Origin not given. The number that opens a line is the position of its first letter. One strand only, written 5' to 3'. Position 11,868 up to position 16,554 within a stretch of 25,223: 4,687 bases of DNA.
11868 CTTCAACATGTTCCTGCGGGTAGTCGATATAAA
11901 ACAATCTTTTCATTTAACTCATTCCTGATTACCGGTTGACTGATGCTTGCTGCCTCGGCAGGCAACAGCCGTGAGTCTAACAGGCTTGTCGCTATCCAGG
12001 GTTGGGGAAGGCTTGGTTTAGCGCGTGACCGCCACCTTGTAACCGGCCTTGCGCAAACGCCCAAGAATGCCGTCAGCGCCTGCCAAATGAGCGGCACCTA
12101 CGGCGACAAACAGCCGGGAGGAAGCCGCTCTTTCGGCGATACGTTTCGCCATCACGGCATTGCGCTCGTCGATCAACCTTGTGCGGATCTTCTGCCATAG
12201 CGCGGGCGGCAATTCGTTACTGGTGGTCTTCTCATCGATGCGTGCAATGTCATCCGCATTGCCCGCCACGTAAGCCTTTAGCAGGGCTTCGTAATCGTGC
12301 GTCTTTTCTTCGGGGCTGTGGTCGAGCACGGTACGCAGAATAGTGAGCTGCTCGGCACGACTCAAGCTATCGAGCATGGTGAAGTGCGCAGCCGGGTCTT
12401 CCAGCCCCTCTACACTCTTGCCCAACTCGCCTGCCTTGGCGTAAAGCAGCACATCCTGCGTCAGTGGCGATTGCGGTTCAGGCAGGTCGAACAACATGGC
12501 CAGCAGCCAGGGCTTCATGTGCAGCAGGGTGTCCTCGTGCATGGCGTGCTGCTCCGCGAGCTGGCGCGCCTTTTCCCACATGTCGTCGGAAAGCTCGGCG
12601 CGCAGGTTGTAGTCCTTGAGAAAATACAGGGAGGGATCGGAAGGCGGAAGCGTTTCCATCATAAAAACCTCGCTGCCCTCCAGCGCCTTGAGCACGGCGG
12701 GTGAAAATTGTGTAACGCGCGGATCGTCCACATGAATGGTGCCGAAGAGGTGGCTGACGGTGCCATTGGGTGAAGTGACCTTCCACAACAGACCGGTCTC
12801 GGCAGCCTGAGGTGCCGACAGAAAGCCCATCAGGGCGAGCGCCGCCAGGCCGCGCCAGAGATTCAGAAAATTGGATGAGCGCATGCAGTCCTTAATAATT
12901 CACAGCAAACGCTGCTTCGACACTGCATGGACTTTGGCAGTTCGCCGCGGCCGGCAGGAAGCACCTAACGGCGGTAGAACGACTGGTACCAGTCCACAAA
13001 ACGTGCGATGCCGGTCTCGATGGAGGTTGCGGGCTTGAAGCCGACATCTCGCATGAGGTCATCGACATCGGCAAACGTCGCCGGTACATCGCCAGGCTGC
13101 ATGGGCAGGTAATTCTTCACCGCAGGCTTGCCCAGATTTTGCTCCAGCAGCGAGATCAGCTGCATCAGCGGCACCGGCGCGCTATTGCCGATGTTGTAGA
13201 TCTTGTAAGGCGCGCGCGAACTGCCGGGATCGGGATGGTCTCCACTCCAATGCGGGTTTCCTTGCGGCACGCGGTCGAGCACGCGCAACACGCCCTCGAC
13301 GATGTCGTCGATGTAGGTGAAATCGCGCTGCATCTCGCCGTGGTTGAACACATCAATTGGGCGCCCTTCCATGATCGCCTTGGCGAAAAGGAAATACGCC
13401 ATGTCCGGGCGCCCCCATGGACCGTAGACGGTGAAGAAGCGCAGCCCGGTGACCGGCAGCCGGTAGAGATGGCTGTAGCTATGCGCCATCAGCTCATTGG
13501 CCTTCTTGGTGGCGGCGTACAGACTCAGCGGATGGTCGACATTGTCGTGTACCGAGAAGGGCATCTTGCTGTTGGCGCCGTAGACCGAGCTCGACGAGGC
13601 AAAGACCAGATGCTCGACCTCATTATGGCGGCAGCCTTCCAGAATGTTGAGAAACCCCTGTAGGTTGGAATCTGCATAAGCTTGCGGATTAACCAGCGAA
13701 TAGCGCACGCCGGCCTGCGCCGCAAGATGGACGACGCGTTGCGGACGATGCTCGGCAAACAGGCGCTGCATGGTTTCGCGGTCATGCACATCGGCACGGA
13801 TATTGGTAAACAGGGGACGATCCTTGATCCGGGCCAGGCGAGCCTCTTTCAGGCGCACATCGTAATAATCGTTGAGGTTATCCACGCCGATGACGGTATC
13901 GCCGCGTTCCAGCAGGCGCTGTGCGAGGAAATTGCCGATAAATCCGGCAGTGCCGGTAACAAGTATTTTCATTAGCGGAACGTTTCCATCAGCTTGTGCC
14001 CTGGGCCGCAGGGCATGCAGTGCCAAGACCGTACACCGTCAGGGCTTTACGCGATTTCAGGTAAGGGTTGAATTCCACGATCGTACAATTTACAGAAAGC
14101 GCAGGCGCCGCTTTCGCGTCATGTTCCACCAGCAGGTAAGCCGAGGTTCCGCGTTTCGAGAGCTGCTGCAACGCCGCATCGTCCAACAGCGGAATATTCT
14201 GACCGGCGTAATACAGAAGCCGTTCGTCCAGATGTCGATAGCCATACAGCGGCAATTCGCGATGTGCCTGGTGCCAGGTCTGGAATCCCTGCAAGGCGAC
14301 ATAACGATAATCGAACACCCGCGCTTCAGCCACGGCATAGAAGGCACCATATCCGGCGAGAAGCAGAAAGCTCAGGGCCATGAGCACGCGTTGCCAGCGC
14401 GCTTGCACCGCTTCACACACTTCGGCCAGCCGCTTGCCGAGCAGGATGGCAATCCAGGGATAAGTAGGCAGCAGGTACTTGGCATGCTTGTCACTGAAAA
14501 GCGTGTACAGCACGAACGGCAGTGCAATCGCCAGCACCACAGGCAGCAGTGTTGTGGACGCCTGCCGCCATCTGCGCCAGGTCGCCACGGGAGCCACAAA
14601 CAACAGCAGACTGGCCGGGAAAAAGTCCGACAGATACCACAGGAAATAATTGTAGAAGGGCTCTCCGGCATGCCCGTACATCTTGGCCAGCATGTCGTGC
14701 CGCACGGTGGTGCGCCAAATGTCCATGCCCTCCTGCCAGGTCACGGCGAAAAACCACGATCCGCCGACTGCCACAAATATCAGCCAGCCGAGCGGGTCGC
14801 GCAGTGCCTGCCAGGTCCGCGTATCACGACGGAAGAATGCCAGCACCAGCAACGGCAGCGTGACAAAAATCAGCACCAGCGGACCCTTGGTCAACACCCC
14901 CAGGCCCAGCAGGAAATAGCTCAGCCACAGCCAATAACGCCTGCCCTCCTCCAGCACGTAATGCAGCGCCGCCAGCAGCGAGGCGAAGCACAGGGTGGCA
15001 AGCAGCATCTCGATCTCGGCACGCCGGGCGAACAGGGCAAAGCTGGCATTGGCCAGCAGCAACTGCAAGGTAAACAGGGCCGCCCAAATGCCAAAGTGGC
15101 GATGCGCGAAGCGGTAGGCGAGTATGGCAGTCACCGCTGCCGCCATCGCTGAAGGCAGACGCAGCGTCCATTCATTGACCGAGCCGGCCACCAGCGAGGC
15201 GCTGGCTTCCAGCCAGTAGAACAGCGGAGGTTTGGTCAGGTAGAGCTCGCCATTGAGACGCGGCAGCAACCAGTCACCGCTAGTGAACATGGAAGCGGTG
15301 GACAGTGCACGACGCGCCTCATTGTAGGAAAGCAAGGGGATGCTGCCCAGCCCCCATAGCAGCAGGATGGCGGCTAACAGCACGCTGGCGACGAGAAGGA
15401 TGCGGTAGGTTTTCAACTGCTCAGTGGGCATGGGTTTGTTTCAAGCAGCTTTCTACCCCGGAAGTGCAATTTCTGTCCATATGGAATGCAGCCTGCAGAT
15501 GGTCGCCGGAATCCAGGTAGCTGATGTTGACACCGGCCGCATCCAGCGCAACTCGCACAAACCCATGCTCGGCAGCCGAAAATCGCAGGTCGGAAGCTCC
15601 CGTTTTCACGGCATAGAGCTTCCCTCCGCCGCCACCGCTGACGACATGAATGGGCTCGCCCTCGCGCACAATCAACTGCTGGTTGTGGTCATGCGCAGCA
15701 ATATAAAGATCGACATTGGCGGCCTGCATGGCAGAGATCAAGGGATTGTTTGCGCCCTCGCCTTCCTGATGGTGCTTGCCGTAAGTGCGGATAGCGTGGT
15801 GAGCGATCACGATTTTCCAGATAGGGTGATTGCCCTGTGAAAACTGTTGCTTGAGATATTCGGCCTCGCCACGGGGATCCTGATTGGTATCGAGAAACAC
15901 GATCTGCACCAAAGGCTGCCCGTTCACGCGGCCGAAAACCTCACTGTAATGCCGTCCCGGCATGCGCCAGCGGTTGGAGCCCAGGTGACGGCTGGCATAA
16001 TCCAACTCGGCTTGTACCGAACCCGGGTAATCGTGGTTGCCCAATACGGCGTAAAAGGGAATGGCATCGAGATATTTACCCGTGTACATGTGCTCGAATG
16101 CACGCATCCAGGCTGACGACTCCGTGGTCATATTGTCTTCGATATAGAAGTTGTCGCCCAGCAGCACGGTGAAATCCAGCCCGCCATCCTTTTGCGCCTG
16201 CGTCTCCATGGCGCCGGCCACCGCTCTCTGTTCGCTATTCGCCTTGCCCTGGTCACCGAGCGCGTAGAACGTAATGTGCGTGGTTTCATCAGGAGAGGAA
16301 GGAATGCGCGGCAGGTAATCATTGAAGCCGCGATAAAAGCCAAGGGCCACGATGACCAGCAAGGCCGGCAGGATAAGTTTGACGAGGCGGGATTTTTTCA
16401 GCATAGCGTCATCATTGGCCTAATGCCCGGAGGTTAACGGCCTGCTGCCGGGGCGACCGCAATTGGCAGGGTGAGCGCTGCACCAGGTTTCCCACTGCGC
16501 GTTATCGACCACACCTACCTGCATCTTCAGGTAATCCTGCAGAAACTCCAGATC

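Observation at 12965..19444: Candidate phosphate-starvation envelope remodelling operon: swap LPS/lipid A phosphate for uronic acid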

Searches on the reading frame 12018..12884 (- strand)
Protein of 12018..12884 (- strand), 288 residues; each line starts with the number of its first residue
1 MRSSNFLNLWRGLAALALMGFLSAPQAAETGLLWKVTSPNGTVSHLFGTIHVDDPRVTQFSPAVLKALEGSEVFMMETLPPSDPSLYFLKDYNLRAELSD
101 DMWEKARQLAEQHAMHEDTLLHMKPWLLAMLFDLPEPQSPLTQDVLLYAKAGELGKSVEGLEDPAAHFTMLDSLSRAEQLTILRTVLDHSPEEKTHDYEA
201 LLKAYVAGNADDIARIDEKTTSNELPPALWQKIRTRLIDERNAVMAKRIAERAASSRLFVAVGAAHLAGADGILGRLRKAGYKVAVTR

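Call 7: search_protein_families(library=pfam, proteins=[window:12018-12884:-], max_evalue=0.001)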
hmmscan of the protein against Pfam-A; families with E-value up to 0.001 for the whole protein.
window:12018-12884:- (288 aa): 1 family
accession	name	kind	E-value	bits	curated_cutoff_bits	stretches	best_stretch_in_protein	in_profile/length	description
PF01963.22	TraB_PrgY_gumN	-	7.4e-50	170.7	26.8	1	32-284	1-261/263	TraB/PrgY/gumN family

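Call 64: search_protein_families(library=ncbifam, proteins=[window:12018-12884:-], max_evalue=0.00001)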
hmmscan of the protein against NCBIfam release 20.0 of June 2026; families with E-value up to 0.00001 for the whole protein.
window:12018-12884:- (288 aa): 0 families

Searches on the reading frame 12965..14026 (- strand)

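Call 3: search_protein_families(library=pfam, proteins=[window:12965-14026:-], max_evalue=0.01)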
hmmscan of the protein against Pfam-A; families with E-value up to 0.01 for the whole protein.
window:12965-14026:- (353 aa): 9 families
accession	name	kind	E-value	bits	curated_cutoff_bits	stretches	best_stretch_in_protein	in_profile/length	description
PF01370.27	Epimerase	-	1.6e-57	195.1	20.9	1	21-257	1-232/240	NAD dependent epimerase/dehydratase family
PF16363.11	GDP_Man_Dehyd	-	2.7e-49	168.9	27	1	22-342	1-331/332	GDP-mannose 4,6 dehydratase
PF04321.23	RmlD_sub_bind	-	4.8e-17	62.4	27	1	19-255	1-202/287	RmlD substrate binding domain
PF01073.25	3Beta_HSD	-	2.1e-16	60.2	22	1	22-243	1-222/280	3-beta hydroxysteroid dehydrogenase/isomerase family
PF02719.21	Polysacc_synt_2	-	4.1e-16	59.4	20.2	1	21-252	1-219/293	Polysaccharide biosynthesis protein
PF07993.18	NAD_binding_4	-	7.9e-06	25.6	20.1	1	23-202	1-209/258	Male sterility protein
PF13460.12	NAD_binding_10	-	1.4e-05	25.5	27.2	1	25-181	1-132/184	NAD(P)H-binding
PF00106.31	adh_short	-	2.2e-05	24.5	26.6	1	21-126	3-113/195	short chain dehydrogenase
PF08659.16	KR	-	0.00014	22.3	22.6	1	21-157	3-149/180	KR domain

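Call 4: search_protein_families(library=ncbifam, proteins=[window:12965-14026:-], max_evalue=0.01)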
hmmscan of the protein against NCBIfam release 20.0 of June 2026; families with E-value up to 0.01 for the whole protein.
window:12965-14026:- (353 aa): 41 families (the best 25 are shown)
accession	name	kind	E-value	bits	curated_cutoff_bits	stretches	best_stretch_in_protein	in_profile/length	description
TIGR01181.1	dTDP_gluc_dehyt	equivalog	4.2e-43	147.6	365.1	1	20-349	1-313/321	dTDP-glucose 4,6-dehydratase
TIGR01179.1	galE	equivalog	6.4e-43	146.8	262.3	2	20-202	1-178/332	UDP-glucose 4-epimerase GalE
NF011728.1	PRK15181.1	equivalog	6.5e-35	120.8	760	1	20-246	17-245/348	Vi polysaccharide biosynthesis UDP-N-acetylglucosaminuronic acid C-4 epimerase TviC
TIGR04180.1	EDH_00030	hypoth_equivalog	1.8e-34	119.2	475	1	21-250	1-225/297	NAD-dependent 4,6-dehydratase LegB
TIGR02197.1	heptose_epim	equivalog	1.8e-32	112.8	274.6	1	21-252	1-232/316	ADP-glyceromanno-heptose 6-epimerase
NF007490.0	PRK10084.1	subfamily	2.1e-29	102.7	649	1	19-348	1-335/361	dTDP-glucose 4,6-dehydratase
NF007956.0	PRK10675.1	subfamily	9.8e-29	100.5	394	2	19-199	1-179/338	UDP-glucose 4-epimerase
NF007582.0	PRK10217.1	equivalog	1.1e-25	90.5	698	1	19-348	2-332/355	dTDP-glucose 4,6-dehydratase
NF042422.1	oxyalk_red_OleD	equivalog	1.1e-22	80.9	580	1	19-310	1-262/329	2-alkyl-3-oxoalkanoate reductase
TIGR02622.1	CDP_4_6_dhtase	equivalog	3.3e-21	75.8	278.45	1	20-188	6-172/352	CDP-glucose 4,6-dehydratase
NF043036.1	ErythonDh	equivalog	3.6e-21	75.7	325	1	19-219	1-198/321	D-erythronate dehydrogenase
TIGR01214.1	rmlD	equivalog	2e-14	53.4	224.05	1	20-263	1-210/285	dTDP-4-dehydrorhamnose reductase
NF047922.1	GDPFucSynFcl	equivalog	3.6e-14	52.9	500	1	77-348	36-302/308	GDP-L-fucose synthase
NF008872.0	PRK11908.1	equivalog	5e-14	52.1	294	1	19-347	2-335/349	bifunctional UDP-4-keto-pentose/UDP-xylose synthase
NF041015.1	UDPsulfquin_syn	equivalog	5.3e-14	52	575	1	19-150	1-149/384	UDP-sulfoquinovose synthase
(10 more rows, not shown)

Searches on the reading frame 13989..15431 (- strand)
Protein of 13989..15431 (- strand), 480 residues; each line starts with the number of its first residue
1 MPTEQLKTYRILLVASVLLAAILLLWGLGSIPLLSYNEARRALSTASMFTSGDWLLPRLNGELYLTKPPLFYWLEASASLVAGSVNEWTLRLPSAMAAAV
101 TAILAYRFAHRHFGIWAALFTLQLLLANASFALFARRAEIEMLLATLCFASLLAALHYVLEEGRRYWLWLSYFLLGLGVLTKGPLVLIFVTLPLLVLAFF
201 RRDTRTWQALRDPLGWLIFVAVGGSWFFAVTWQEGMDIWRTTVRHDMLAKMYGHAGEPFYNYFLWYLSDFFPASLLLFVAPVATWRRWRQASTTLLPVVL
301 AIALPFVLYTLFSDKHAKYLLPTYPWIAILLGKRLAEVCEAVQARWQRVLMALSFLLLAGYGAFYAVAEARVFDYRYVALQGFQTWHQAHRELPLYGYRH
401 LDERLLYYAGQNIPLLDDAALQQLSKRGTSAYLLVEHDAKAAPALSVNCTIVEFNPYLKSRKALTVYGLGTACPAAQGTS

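Call 3: search_protein_families(library=pfam, proteins=[window:13989-15431:-], max_evalue=0.01)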
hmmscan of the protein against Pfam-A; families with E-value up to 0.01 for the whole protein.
window:13989-15431:- (480 aa): 3 families
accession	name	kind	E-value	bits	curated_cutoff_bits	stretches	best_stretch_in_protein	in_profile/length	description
PF13231.12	PMT_2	-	2.3e-15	57.6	26.1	1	67-227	2-154/160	Dolichyl-phosphate-mannose-protein mannosyltransferase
PF02366.24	PMT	-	3.3e-10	40.4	22.7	1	44-201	38-199/245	Dolichyl-phosphate-mannose-protein mannosyltransferase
PF03901.23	Glyco_transf_22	-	0.00016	21.5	23.8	1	88-373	81-362/414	Alg9-like mannosyltransferase family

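Call 4: search_protein_families(library=ncbifam, proteins=[window:13989-15431:-], max_evalue=0.01)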
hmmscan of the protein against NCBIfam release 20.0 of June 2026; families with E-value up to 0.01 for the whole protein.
window:13989-15431:- (480 aa): 1 family
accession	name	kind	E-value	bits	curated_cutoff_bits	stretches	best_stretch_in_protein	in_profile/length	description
NF009784.2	PRK13279.1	equivalog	2.2e-16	59.6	567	1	17-355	11-352/539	lipid IV(A) 4-amino-4-deoxy-L-arabinosyltransferase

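Call 16: search_solved_structures(query=window:13989-15431:-, max_evalue=0.01)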
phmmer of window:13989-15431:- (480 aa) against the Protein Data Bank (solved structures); distinct sequences matched with E-value up to 0.01: 1.
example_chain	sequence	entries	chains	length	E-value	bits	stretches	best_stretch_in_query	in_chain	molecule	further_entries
5ezm_A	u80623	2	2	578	1.4e-16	63.7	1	19-365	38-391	4-amino-4-deoxy-L-arabinose transferase or related glycosyltransferases of PMT family | 4-amino-4-deoxy-L-arabinose (L-Ara4N) transferase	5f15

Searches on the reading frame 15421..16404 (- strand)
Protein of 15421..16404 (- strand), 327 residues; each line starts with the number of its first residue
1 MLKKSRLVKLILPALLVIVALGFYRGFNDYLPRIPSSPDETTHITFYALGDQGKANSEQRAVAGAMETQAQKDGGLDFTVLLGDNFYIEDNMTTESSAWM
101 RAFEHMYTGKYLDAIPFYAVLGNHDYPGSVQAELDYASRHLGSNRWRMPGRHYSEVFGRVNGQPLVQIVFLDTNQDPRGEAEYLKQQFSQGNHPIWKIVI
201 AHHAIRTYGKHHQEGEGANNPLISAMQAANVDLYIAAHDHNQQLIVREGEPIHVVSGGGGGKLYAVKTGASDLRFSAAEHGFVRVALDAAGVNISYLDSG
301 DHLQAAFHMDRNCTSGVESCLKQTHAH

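Call 3: search_protein_families(library=pfam, proteins=[window:15421-16404:-], max_evalue=0.01)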
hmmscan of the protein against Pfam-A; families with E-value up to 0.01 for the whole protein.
window:15421-16404:- (327 aa): 1 family
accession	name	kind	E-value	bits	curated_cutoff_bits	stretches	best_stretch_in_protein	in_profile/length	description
PF00149.33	Metallophos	-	4.4e-12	47.3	21.5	1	69-241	24-190/191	Calcineurin-like phosphoesterase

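Call 4: search_protein_families(library=ncbifam, proteins=[window:15421-16404:-], max_evalue=0.01)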
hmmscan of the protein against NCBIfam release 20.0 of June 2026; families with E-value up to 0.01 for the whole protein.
window:15421-16404:- (327 aa): 0 families
